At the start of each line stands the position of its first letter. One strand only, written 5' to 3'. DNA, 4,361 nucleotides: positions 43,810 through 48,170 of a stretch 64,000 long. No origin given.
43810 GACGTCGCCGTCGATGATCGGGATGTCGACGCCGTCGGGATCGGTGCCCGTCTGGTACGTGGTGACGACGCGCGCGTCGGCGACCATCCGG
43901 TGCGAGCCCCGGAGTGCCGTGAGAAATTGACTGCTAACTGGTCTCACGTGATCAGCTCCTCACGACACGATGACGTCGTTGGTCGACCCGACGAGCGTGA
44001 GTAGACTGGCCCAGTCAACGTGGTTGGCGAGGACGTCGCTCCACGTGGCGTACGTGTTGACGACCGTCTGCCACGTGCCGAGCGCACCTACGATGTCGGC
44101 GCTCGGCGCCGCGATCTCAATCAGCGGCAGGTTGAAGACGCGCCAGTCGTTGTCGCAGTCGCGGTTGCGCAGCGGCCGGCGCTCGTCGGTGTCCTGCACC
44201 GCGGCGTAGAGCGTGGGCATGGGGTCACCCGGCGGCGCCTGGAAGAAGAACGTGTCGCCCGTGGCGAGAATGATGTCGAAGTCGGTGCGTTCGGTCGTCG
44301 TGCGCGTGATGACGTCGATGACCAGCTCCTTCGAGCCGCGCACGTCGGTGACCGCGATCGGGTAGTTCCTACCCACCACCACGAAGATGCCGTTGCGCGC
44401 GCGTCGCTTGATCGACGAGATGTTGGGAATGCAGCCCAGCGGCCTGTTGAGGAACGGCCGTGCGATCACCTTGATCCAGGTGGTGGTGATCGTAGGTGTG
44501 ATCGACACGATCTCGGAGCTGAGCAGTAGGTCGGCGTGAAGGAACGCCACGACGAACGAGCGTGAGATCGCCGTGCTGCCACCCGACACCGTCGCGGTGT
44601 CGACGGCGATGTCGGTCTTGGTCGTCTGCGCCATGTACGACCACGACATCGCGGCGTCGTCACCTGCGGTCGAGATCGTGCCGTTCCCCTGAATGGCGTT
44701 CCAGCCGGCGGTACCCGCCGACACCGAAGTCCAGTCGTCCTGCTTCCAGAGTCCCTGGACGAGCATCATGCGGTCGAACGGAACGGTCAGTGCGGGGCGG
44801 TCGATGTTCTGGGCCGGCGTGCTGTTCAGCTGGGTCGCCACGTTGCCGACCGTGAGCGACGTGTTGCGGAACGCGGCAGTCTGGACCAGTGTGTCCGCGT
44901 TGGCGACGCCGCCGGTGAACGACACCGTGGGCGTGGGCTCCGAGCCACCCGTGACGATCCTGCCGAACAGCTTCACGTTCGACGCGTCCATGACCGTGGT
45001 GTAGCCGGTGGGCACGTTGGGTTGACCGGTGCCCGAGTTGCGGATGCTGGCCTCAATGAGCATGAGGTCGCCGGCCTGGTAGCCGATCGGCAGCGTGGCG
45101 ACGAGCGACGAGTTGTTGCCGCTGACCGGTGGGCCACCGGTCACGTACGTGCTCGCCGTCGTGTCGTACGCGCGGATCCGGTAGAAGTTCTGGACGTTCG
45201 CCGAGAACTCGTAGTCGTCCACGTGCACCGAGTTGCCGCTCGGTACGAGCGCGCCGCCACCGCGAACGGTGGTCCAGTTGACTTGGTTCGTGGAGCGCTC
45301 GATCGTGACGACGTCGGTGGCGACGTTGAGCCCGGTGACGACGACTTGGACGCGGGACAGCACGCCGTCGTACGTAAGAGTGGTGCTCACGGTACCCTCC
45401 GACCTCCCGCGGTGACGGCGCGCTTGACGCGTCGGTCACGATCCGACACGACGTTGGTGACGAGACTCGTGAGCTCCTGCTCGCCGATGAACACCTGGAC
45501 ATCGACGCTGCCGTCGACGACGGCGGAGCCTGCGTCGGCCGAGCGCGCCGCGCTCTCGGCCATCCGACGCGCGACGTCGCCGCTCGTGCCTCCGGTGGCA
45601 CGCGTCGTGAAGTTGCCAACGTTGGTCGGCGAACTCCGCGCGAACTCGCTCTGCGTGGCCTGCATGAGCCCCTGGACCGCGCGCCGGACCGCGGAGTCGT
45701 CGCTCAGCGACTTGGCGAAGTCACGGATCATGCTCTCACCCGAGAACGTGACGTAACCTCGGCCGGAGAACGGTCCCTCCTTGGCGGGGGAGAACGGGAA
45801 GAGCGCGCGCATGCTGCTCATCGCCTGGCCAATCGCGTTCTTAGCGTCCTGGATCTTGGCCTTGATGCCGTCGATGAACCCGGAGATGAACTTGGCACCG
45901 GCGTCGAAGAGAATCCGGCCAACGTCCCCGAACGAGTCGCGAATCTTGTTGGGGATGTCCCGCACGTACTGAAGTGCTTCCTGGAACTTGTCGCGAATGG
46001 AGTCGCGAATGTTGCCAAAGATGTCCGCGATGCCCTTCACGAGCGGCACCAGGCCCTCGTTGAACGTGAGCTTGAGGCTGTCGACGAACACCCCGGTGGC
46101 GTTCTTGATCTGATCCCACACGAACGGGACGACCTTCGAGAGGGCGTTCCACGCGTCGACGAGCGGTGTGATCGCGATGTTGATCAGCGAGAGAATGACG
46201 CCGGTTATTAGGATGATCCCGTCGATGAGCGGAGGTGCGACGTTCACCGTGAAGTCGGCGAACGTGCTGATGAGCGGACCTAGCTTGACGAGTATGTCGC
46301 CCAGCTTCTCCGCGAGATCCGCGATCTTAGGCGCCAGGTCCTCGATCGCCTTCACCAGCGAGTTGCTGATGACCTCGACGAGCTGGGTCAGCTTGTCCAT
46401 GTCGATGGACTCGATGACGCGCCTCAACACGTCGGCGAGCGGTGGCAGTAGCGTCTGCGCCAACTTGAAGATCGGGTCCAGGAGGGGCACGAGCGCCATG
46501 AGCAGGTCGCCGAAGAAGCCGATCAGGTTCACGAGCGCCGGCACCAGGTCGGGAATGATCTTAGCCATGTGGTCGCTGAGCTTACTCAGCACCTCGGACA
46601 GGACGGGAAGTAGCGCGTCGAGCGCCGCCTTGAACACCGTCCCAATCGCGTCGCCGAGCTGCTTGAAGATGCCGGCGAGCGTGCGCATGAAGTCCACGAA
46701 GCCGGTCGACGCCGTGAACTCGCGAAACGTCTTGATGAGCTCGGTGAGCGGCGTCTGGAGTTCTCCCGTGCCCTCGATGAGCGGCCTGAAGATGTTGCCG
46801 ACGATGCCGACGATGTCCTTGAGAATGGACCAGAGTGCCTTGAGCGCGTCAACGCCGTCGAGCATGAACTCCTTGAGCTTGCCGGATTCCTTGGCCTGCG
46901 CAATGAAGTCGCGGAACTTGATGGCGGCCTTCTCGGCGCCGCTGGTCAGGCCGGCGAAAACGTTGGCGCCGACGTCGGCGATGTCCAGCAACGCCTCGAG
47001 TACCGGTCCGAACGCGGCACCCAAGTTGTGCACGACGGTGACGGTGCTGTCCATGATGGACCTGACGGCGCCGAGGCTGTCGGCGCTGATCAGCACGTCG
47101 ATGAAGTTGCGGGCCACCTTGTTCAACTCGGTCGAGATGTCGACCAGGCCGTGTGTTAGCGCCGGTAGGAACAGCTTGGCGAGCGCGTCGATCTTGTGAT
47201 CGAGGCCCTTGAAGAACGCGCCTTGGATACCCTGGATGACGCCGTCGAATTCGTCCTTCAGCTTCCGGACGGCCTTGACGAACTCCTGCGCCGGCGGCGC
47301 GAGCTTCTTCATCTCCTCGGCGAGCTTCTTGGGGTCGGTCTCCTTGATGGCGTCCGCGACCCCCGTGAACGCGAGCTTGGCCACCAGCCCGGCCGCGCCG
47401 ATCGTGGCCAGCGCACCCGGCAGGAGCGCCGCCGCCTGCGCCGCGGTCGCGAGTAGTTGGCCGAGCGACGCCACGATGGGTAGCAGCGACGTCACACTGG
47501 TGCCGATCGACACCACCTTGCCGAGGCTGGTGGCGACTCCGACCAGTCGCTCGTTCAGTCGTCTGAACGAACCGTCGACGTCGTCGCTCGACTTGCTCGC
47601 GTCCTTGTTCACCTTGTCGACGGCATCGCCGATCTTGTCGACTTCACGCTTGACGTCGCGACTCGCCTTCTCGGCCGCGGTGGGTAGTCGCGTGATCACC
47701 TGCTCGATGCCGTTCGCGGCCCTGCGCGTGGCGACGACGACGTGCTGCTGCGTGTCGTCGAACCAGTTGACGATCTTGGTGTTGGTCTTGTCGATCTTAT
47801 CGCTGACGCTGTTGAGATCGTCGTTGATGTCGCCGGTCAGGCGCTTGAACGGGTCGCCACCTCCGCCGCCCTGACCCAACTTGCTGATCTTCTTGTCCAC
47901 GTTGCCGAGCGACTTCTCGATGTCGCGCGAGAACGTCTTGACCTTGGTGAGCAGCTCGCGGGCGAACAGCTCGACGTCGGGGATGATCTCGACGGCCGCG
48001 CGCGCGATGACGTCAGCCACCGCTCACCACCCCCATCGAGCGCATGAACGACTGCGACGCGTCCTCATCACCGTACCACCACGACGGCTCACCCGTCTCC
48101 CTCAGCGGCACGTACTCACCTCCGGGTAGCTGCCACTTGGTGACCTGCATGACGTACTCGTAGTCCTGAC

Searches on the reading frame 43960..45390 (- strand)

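Call 22: search_protein_families(library=phrogs, proteins=[window:43960-45390:-], max_evalue=0.001)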
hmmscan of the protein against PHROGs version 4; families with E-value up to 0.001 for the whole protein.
window:43960-45390:- (476 aa): 1 family
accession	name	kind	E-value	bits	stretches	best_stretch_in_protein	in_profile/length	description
phrog_16363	-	unknown function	1.8e-23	83.7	1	302-465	592-754/757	-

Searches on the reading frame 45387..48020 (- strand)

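Call 22: search_protein_families(library=phrogs, proteins=[window:45387-48020:-], max_evalue=0.001)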
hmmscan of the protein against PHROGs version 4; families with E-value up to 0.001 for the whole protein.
window:45387-48020:- (877 aa): 28 families (the best 25 are shown)
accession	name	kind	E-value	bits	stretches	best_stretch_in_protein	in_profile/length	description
phrog_305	-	tail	6.6e-82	277.6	1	4-816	12-776/1001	tail length tape measure protein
phrog_6435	-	tail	8.6e-64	216.7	2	181-535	298-663/2090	tail length tape measure protein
phrog_6090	-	tail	1.1e-63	216.6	2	231-497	458-735/1853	tail length tape measure protein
phrog_4197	-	tail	4e-50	171.7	3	232-655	501-895/1783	tail length tape measure protein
phrog_934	-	tail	1.6e-40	139.5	1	70-500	67-509/1988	tail length tape measure protein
phrog_2337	-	tail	9e-40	137.7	1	32-411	20-415/1326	tail length tape measure protein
phrog_58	-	tail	7e-37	128.4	1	27-839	259-1044/1544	tail length tape measure protein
phrog_3547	-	tail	5.3e-36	124.9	2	231-481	311-569/1767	tail length tape measure protein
phrog_1535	-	tail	2e-22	80.3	1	243-737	498-965/1152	tail length tape measure protein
phrog_1272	-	tail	2.5e-22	79.5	1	294-794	549-953/1606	tail length tape measure protein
phrog_5493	-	tail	1.4e-21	77.5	1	115-734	439-974/1102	tail length tape measure protein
phrog_4200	-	tail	2.9e-17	63.4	1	448-737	280-564/732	tail length tape measure protein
phrog_7025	-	tail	2.9e-17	62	1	234-512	825-1105/2880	tail length tape measure protein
phrog_1204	-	tail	1.8e-15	56.9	1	64-682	458-1005/1483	tail protein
phrog_971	-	lysis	4.7e-15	56.3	2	531-742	558-769/1338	endolysin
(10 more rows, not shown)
